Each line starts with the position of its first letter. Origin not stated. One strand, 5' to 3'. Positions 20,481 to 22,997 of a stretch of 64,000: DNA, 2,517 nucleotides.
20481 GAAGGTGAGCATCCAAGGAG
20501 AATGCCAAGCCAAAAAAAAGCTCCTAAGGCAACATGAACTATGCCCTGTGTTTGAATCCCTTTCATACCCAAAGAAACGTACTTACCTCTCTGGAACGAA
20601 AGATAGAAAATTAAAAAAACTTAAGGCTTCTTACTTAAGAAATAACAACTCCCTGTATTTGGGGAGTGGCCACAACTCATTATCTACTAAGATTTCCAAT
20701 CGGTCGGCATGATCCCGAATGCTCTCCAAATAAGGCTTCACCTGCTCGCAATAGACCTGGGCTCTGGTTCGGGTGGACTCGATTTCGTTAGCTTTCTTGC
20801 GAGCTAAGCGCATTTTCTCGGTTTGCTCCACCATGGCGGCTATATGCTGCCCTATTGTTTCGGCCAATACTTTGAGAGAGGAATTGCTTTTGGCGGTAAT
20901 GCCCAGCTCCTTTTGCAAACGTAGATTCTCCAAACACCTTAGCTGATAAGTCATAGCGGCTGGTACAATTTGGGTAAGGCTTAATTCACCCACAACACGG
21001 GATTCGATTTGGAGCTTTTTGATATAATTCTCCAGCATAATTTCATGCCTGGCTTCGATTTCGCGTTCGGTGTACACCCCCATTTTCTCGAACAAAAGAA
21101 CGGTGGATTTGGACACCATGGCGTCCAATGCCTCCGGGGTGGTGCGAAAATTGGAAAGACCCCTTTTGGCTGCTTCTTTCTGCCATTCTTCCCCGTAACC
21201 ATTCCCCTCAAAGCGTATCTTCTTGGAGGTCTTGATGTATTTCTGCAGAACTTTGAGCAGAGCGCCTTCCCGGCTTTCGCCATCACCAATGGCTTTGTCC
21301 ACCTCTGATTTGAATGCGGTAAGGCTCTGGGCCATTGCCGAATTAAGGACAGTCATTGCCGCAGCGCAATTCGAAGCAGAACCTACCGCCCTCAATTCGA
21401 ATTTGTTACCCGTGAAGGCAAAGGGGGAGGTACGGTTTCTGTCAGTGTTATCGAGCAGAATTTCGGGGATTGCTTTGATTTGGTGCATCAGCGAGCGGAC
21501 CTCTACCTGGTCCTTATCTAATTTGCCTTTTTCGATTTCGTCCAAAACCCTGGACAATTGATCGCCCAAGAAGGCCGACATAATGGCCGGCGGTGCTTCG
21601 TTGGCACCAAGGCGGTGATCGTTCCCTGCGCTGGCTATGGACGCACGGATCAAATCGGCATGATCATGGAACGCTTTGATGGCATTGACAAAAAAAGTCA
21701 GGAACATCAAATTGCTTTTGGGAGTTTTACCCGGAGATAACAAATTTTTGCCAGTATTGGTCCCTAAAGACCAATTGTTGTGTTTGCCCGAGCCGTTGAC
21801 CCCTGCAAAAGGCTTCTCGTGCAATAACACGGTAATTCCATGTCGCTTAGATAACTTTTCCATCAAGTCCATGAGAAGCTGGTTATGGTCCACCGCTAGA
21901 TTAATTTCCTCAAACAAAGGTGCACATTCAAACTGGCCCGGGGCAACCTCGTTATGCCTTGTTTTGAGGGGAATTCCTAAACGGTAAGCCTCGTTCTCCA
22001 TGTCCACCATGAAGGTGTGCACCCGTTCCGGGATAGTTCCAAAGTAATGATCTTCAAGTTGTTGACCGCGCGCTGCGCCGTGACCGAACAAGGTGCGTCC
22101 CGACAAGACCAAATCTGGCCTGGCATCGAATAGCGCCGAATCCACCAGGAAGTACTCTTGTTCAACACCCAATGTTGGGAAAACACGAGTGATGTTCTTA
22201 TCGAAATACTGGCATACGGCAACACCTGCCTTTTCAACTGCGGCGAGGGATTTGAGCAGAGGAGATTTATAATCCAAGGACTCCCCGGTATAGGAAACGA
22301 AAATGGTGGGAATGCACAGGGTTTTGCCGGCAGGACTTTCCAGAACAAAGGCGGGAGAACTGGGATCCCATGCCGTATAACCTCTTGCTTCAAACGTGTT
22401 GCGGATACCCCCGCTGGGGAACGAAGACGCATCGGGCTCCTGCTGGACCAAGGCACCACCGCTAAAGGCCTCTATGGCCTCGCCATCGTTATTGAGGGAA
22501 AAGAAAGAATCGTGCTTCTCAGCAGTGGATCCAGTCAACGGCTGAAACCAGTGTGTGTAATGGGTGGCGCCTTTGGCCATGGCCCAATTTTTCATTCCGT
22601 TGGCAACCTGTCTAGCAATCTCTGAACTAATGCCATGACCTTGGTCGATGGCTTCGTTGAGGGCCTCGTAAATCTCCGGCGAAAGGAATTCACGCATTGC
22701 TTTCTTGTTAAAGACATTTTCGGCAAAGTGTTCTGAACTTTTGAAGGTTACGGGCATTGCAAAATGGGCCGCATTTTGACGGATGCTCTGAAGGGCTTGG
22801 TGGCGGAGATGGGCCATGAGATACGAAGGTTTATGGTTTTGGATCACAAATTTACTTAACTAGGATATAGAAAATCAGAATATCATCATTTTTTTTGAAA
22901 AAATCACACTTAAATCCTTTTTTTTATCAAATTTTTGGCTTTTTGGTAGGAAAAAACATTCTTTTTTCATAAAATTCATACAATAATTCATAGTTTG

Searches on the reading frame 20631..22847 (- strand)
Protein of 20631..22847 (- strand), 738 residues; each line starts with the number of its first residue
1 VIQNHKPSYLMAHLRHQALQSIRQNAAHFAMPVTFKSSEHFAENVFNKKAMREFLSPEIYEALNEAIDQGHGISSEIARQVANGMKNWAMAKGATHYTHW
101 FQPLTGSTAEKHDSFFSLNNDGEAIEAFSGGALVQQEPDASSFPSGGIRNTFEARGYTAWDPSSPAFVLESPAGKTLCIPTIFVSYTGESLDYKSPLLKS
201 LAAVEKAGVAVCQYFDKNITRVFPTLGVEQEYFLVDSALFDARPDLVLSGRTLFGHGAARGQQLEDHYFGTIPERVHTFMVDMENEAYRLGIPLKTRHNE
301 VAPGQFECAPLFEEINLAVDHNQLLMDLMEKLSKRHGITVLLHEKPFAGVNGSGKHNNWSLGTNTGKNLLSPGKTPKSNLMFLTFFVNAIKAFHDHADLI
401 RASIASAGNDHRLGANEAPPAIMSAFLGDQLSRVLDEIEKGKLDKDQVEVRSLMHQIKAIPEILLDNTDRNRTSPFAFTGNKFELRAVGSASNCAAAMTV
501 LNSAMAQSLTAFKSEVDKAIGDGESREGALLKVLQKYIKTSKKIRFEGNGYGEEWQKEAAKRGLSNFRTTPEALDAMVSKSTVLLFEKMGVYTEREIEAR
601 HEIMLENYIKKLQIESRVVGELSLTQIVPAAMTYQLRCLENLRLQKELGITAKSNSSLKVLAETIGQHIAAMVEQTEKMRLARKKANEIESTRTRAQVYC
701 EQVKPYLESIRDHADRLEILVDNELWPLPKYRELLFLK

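Call 24: search_protein_families(library=pfam, proteins=[window:20631-22847:-], max_evalue=0.001)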
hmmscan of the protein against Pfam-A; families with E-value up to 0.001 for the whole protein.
window:20631-22847:- (738 aa): 3 families
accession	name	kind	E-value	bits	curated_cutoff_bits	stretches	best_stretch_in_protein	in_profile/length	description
PF12437.13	GSIII_N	-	3.7e-76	254.6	25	1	38-200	2-160/160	Glutamine synthetase type III N terminal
PF18318.6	Gln-synt_C-ter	-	3.2e-41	140.2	22.7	1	529-643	1-115/118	Glutamine synthetase C-terminal domain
PF00120.29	Gln-synt_C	-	1.8e-18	67.2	24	1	224-376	22-170/344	Glutamine synthetase, catalytic domain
